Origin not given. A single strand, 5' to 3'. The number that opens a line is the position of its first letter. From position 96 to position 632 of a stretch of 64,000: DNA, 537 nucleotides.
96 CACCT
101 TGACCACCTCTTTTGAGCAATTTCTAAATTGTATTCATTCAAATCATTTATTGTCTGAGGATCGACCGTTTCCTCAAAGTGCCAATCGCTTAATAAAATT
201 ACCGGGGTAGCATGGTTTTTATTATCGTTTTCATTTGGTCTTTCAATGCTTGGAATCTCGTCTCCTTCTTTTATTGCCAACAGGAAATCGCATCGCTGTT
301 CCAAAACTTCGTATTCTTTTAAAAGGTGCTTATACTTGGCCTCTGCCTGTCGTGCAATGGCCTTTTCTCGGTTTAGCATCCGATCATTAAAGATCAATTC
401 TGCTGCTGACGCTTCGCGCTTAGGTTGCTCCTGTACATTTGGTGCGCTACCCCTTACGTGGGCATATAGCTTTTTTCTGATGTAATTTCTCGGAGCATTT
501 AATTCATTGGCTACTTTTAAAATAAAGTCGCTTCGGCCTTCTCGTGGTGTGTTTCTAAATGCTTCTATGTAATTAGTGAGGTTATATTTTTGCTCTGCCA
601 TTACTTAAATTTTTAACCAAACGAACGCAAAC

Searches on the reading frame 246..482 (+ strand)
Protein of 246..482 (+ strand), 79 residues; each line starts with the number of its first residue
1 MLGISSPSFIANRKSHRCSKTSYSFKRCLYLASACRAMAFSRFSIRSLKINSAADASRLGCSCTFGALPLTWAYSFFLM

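Call 62: search_protein_families(library=pfam, alignment_id=A4, max_evalue=0.001)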
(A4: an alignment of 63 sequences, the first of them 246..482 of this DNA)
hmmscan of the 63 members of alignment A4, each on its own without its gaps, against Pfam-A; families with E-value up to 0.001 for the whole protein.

A. member 1, window:246-482:+ (79 aa): 0 families

B. families by the number of members that match (of 63 scanned): 20 families
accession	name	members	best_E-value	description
PF02384.22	N6_Mtase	2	1.6e-36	N-6 DNA Methylase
PF01555.25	N6_N4_Mtase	2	1e-31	DNA methylase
PF05257.22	CHAP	2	0.00015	CHAP domain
PF00132.30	Hexapep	1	1.2e-17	Bacterial transferase hexapeptide (six repeats)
PF01420.25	Methylase_S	1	1.9e-15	Type I restriction modification DNA specificity domain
PF04343.18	DUF488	1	2.3e-14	Domain of unknown function DUF488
PF12161.14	HsdM_N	1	1.2e-10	HsdM N-terminal domain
PF20459.4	DUF6712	1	3.8e-10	Family of unknown function (DUF6712)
PF01343.23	Peptidase_S49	1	6.5e-10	Peptidase family S49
PF25084.1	LbH_EIF2B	1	1.1e-08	EIF2B subunit epsilon LbH domain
PF06356.17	DUF1064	1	8.6e-06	Protein of unknown function (DUF1064)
PF20473.4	MmeI_Mtase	1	2.1e-05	MmeI, DNA-methyltransferase domain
PF17288.8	Terminase_3C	1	3.5e-05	Terminase RNAseH like domain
PF00004.35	AAA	1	5.9e-05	ATPase family associated with various cellular activities (AAA)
PF14602.12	Hexapep_2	1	9.9e-05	Hexapeptide repeat of succinyl-transferase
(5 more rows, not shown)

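Call 63: search_protein_families(library=phrogs, alignment_id=A4, max_evalue=0.00001)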
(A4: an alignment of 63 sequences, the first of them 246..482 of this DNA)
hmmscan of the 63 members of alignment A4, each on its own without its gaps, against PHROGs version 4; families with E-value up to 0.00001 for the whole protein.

A. member 1, window:246-482:+ (79 aa): 0 families

B. families by the number of members that match (of 63 scanned): 48 families (the first 25 are shown)
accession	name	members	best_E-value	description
phrog_67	-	2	2.5e-71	DNA methyltransferase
phrog_2713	-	2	3.5e-48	-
phrog_2668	-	2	1.3e-20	-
phrog_1259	-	2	4.6e-17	baseplate hub subunit and tail lysozyme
phrog_6025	-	2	1.2e-11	DNA methyltransferase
phrog_873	-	2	2.1e-08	endolysin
phrog_25907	-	1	7.4e-58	-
phrog_24333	-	1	4.8e-56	DNA methyltransferase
phrog_14939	-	1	5.9e-54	-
phrog_12862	-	1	5e-52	-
phrog_424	-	1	3.6e-44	phosphoadenosine phosphosulfate reductase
phrog_5715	-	1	1e-42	exonuclease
phrog_284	-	1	1.9e-42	exonuclease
phrog_33262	-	1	7.5e-30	phosphoadenosine phosphosulfate reductase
phrog_18293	-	1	8e-30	methyltransferase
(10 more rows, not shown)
